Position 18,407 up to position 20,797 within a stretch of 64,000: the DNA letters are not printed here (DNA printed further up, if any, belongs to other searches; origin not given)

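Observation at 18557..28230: A 9.7-kb operon of unassigned chemistry: GntR, TAXI-TRAP importer, F-x-H amidohydrolase, AprA-like flavoprotein, mini-ferredoxin, HxH amidohydrolase and a cytoplasmic Mo/W enzyme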

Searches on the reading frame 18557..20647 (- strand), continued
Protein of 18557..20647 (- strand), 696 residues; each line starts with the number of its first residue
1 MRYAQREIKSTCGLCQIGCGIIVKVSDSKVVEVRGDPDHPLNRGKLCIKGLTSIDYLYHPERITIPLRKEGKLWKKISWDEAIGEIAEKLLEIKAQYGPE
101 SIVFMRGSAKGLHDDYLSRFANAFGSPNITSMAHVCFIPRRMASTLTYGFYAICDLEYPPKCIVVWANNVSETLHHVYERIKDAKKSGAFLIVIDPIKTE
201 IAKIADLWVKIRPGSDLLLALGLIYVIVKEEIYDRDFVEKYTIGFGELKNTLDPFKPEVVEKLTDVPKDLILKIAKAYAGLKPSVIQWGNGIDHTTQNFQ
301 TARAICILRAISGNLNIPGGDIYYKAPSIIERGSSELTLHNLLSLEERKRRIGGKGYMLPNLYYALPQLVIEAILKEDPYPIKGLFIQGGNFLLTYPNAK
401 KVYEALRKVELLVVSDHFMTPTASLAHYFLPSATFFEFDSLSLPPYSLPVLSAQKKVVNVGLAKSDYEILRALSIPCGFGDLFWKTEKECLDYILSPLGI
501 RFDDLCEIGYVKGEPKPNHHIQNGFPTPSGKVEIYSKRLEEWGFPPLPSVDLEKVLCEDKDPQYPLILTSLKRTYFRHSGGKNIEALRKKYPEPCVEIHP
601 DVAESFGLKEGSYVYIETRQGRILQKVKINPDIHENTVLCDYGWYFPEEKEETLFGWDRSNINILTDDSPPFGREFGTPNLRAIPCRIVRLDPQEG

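Call 39: search_solved_structures(query=window:18557-20647:-, max_evalue=1e-60, show_alignments=3)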
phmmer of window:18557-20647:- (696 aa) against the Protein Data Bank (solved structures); distinct sequences matched with E-value up to 1e-60: 5.
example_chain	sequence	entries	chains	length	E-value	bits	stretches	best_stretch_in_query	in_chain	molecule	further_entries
2e7z_A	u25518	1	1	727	7.6e-96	325.1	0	11-357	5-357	Acetylene hydratase Ahy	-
7qv7_S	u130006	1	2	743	1.8e-73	251.1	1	5-643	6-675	Hydrogen dependent carbon dioxide reductase subunit FdhF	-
2vpw_A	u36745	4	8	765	2.3e-70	240.8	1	5-632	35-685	THIOSULFATE REDUCTASE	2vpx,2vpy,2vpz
9t1s_L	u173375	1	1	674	9.8e-65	222.2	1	9-642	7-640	formate dehydrogenase (coenzyme F420)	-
7bkb_D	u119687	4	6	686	1.1e-62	215.5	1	7-634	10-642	Formate dehydrogenase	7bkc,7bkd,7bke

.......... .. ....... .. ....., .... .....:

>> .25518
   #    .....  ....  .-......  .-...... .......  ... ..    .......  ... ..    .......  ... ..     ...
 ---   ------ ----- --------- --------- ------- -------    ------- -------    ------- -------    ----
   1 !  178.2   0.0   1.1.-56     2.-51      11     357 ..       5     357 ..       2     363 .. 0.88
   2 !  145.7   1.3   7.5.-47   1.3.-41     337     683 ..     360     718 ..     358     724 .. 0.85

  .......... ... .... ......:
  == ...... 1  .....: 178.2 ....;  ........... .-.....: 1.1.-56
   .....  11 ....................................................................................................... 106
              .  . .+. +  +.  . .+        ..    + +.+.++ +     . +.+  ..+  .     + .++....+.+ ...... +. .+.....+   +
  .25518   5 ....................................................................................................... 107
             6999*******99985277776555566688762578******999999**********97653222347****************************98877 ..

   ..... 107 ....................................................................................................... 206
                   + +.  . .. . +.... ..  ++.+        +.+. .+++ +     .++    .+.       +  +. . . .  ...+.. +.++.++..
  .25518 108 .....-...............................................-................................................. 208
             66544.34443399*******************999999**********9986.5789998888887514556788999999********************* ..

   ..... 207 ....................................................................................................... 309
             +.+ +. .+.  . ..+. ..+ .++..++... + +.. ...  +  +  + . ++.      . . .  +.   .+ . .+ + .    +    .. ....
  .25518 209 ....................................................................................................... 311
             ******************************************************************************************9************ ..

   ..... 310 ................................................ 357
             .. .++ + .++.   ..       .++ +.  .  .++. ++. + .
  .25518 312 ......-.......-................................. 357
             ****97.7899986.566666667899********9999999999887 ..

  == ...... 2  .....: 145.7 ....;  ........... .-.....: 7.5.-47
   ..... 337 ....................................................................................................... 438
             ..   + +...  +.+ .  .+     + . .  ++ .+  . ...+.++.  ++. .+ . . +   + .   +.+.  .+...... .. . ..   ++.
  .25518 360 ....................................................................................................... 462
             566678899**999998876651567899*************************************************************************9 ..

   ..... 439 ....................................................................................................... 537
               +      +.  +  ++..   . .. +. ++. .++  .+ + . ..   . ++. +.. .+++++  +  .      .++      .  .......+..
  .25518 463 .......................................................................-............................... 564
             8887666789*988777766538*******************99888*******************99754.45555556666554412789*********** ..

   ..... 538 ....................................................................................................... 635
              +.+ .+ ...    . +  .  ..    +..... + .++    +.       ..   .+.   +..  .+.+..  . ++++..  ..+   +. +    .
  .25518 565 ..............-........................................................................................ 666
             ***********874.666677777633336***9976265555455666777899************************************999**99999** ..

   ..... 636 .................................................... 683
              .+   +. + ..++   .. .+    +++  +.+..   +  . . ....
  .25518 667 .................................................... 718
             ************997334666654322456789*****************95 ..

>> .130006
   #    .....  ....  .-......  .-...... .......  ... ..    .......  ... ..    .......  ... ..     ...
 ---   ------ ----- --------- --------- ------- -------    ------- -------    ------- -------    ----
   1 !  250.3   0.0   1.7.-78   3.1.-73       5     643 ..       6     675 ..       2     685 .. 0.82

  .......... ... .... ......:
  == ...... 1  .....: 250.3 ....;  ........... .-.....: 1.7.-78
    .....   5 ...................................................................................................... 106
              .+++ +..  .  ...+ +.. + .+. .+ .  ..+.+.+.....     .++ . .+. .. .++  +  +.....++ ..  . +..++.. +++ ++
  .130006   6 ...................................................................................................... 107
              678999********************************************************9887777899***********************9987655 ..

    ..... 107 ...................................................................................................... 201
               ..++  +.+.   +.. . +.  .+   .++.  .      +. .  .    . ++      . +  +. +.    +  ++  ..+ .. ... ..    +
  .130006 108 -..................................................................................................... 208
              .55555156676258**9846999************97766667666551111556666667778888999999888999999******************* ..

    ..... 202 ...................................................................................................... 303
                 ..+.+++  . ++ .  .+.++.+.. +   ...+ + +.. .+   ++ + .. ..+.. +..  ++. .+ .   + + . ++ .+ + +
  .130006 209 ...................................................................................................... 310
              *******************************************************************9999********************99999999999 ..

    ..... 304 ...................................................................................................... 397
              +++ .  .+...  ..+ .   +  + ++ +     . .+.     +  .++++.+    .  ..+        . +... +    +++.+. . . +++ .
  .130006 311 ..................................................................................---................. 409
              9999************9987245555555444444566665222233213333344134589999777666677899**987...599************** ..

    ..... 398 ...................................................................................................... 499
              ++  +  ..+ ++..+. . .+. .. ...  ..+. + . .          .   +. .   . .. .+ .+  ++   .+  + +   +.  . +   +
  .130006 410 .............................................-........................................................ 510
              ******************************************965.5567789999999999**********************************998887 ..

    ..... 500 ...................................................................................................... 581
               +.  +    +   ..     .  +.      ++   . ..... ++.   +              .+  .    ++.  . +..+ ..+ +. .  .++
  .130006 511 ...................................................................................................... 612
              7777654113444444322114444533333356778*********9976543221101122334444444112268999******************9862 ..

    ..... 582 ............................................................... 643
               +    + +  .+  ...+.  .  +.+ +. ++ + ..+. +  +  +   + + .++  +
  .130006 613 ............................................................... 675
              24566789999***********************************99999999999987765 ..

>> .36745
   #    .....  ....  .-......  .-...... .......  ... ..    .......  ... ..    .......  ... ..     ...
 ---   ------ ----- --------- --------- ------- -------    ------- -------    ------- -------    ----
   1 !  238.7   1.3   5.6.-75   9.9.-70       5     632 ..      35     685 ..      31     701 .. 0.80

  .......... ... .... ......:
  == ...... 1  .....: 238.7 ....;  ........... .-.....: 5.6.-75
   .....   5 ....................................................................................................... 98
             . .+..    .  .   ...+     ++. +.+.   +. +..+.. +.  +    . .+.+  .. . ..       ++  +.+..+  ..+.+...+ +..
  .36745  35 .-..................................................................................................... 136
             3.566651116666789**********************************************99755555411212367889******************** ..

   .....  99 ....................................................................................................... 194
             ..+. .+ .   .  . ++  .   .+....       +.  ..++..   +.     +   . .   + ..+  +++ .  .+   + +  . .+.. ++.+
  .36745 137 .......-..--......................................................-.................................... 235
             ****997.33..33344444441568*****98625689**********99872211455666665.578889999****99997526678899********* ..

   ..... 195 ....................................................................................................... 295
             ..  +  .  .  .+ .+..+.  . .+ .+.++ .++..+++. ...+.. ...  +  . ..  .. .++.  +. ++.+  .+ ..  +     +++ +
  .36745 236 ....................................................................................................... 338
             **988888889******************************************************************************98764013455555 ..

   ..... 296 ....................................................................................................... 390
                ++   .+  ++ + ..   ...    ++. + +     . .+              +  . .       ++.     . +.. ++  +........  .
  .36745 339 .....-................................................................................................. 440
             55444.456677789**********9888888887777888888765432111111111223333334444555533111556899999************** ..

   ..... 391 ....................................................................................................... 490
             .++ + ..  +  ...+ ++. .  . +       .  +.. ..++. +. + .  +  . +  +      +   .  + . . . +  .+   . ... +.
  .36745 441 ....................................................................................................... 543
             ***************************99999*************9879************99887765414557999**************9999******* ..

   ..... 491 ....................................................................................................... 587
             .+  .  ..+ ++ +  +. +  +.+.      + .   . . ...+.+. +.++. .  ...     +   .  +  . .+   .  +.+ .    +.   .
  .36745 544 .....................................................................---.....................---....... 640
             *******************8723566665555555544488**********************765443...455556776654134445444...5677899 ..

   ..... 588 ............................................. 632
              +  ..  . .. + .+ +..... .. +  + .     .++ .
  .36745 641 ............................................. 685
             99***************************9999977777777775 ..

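Call 74: find_homologous_proteins(query=window:18557-20647:-, max_evalue=1e-50)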
Query window:18557-20647:- (696 aa): 1100 proteins with E <= 1e-50 among 8000 candidates; the best 120 are listed.
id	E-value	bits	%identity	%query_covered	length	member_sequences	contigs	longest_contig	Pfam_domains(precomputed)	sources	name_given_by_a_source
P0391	0.0e+0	1626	100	100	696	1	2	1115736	PF00384.28,PF01568.28,PF04879.22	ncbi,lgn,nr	ncbi:MAG: molybdopterin-dependent oxidoreductase [Desulfobacterota bacterium]|nr:molybdopterin-depen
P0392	0.0e+0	1158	70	99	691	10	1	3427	PF00384.28,PF01568.28,PF04879.22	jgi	-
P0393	0.0e+0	1138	68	99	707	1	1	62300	PF00384.28,PF01568.28,PF04879.22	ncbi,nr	ncbi:MAG: molybdopterin-dependent oxidoreductase [Deltaproteobacteria bacterium]|nr:molybdopterin-de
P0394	0.0e+0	1095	69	98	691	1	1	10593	PF00384.28,PF01568.28,PF04879.22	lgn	-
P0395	0.0e+0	1075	66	98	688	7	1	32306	PF00384.28,PF01568.28,PF04879.22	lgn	-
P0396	5.5e-258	876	54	98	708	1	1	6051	PF00384.28,PF01568.28,PF04879.22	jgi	jgi:anaerobic selenocysteine-containing dehydrogenase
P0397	1.5e-257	875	55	98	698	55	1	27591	PF00384.28,PF01568.28,PF04879.22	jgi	jgi:anaerobic selenocysteine-containing dehydrogenase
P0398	3.4e-257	873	54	100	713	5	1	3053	PF00384.28,PF01568.28,PF04879.22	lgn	-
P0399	7.8e-257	872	54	99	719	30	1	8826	PF00384.28,PF01568.28,PF04879.22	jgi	jgi:anaerobic selenocysteine-containing dehydrogenase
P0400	7.7e-256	869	55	99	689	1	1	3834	PF00384.28,PF01568.28,PF04879.22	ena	-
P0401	2.2e-254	864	54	99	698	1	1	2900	PF00384.28,PF01568.28,PF04879.22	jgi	-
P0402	1.2e-253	862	54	99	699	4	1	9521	PF00384.28,PF01568.28,PF04879.22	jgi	-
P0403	3.5e-253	860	54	98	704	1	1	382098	PF00384.28,PF01568.28,PF04879.22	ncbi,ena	-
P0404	8.4e-253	859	53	99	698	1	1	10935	PF00384.28,PF01568.28,PF04879.22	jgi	jgi:anaerobic selenocysteine-containing dehydrogenase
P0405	3.7e-252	857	54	99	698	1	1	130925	PF00384.28,PF01568.28,PF04879.22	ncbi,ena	-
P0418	6.8e-248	843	54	98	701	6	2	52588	PF00384.28,PF01568.28,PF04879.22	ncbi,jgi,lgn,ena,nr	ncbi:MAG TPA: molybdopterin-dependent oxidoreductase [Syntrophorhabdaceae bacterium]|nr:molybdopteri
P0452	7.6e-237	806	51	99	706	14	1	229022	PF00384.28,PF01568.28,PF04879.22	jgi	-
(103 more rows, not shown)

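Call 75: find_encoding_contigs(protein=P0405, flank=8000, max_places=1)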
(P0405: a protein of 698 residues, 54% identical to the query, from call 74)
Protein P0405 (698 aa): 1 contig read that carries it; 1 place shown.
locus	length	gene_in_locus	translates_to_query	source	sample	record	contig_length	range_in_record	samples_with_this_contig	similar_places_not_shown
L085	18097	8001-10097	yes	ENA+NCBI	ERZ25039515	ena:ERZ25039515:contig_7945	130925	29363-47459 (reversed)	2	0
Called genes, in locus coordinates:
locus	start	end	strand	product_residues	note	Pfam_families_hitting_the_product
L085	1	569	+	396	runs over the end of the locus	PF12832:MFS_1_like (weak), PF07690:MFS_1, PF00083:Sugar_tr, PF07690:MFS_1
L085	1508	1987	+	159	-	-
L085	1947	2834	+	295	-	PF00535:Glycos_transf_2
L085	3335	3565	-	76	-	-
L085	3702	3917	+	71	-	PF03480:DctP (weak)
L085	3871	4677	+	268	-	PF03480:DctP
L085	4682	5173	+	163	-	PF04290:DctQ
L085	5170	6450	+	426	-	PF06808:DctM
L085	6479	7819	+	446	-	PF00890:FAD_binding_2 (weak), PF01266:DAO (weak), PF01946:Thi4 (weak), PF03486:HI0933_like (weak), PF07992:Pyr_redox_2 (weak), PF12831:FAD_oxidored, PF13450:NAD_binding_8 (weak)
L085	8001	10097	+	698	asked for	PF04879:Molybdop_Fe4S4, PF00384:Molybdopterin, PF01568:Molydop_binding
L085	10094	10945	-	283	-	PF01261:AP_endonuc_2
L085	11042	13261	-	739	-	PF00923:TAL_FSA (faint)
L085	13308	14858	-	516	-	PF16257:UxaE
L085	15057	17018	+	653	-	PF03485:Arg_tRNA_synt_N, PF00750:tRNA-synt_1d, PF05746:DALR_1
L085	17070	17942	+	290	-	PF01875:Memo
